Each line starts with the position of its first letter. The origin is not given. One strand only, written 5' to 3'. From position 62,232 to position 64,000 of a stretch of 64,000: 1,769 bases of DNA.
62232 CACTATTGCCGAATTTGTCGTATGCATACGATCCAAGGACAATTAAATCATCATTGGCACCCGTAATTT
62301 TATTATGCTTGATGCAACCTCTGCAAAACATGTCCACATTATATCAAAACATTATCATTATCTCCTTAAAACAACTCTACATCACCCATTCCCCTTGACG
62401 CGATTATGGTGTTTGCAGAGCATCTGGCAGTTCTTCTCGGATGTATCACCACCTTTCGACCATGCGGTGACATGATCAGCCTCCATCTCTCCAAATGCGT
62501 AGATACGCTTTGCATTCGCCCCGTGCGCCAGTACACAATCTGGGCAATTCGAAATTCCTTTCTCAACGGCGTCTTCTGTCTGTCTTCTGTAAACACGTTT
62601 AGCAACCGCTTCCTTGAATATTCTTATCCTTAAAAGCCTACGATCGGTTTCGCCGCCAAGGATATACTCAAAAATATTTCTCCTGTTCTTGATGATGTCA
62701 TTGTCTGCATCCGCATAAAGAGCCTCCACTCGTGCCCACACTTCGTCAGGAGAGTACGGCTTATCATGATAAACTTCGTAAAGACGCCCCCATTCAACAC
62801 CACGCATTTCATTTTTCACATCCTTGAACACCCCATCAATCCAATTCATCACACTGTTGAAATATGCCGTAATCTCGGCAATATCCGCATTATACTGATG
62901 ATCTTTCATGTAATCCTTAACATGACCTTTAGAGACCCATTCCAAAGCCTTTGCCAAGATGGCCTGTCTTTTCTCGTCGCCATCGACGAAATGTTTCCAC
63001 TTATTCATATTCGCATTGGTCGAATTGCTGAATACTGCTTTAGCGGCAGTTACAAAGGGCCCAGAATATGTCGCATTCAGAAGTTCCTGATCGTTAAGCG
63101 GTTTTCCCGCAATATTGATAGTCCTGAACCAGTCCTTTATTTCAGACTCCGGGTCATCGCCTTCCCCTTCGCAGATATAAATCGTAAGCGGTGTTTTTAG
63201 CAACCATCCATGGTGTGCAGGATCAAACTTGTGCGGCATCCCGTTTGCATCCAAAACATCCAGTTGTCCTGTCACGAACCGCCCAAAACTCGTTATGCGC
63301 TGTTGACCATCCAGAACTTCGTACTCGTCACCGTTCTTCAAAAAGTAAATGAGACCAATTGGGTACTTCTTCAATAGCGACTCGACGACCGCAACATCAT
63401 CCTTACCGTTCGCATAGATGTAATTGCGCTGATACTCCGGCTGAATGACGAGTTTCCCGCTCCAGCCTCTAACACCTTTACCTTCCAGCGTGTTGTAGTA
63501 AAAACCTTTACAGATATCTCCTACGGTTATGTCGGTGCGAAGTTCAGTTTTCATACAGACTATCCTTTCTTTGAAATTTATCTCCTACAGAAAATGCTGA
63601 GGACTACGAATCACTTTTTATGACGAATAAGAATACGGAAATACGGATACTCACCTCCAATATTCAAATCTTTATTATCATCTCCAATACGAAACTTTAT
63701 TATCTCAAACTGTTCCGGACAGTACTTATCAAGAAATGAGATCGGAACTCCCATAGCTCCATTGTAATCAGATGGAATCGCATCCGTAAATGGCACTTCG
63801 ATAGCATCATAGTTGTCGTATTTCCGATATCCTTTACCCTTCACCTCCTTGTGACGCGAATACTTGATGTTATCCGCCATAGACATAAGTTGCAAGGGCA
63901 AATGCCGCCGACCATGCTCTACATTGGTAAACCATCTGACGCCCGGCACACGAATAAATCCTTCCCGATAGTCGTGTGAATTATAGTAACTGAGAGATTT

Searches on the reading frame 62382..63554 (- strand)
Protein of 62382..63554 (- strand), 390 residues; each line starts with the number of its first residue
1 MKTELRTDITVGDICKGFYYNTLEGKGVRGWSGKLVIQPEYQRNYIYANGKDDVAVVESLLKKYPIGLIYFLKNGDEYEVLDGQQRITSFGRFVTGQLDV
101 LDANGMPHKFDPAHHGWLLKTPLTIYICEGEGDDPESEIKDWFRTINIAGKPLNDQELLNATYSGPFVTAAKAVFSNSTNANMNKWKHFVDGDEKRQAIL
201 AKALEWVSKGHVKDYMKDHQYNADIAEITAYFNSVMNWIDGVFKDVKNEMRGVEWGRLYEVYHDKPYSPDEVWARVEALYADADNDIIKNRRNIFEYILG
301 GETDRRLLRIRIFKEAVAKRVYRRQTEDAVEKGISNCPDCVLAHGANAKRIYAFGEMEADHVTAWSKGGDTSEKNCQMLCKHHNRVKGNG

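Call 3: search_protein_families(library=pfam, proteins=[window:62382-63554:-], max_evalue=0.01)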
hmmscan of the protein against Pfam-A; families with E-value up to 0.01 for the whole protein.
window:62382-63554:- (390 aa): 2 families
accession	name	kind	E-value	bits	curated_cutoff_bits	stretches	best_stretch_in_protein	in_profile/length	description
PF03235.19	GmrSD_N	-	1.2e-18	68.3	33.2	2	36-96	12-77/199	GmrSD restriction endonuclease, N-terminal domain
PF01844.29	HNH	-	2.1e-06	28.2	21.4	1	356-389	13-46/47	HNH endonuclease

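Call 4: search_protein_families(library=ncbifam, proteins=[window:62382-63554:-], max_evalue=0.01)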
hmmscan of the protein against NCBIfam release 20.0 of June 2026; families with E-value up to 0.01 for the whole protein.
window:62382-63554:- (390 aa): 0 families

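Call 5: search_protein_families(library=padloc, proteins=[window:62382-63554:-], max_evalue=0.01)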
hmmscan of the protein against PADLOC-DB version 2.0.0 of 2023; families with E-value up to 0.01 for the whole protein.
window:62382-63554:- (390 aa): 11 families
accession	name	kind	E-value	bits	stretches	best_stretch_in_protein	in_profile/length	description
PDLC03418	REase_II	-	3.6e-67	225.1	1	9-389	8-371/372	Type II restriction enzyme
PDLC03877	NsnA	-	6.2e-22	76.4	1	33-241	63-268/385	-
PDLC04027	PD-T4-2_A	-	2e-12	44.8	2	33-95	50-113/363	-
PDLC04153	HEC-05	-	4.4e-06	23.2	1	32-73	18-57/621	-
PDLC04151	HEC-05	-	0.00027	17.8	0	76-90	112-126/600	-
PDLC04155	HEC-06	-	0.0015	15.1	1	39-89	24-82/562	-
PDLC04157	HEC-06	-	0.0018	15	1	39-94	26-89/558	-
PDLC04154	HEC-06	-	0.005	13.5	0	38-97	26-92/569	-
PDLC04150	HEC-05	-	0.0055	13.6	0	39-76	25-61/583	-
PDLC02691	Orf5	-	0.0069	13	0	37-91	23-84/579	Orf5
PDLC02687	Orf5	-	0.0094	12.7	0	39-99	21-88/543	Orf5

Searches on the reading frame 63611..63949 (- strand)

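Call 3: search_protein_families(library=pfam, proteins=[window:63611-63949:-], max_evalue=0.01)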
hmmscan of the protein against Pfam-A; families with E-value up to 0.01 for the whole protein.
window:63611-63949:- (112 aa): 1 family
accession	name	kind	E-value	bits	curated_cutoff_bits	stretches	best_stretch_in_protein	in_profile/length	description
PF13651.11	EcoRI_methylase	-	8.3e-33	114.6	26.4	1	1-93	226-307/345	Adenine-specific methyltransferase EcoRI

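Call 4: search_protein_families(library=ncbifam, proteins=[window:63611-63949:-], max_evalue=0.01)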
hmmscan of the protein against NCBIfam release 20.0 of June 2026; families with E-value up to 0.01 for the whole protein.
window:63611-63949:- (112 aa): 0 families

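Call 5: search_protein_families(library=padloc, proteins=[window:63611-63949:-], max_evalue=0.01)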
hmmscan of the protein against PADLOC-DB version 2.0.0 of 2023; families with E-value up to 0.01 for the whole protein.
window:63611-63949:- (112 aa): 1 family
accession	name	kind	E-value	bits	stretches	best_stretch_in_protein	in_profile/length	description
PDLC03297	MTase_II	-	8.9e-29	99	1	1-112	216-329/332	Type II methyltransferase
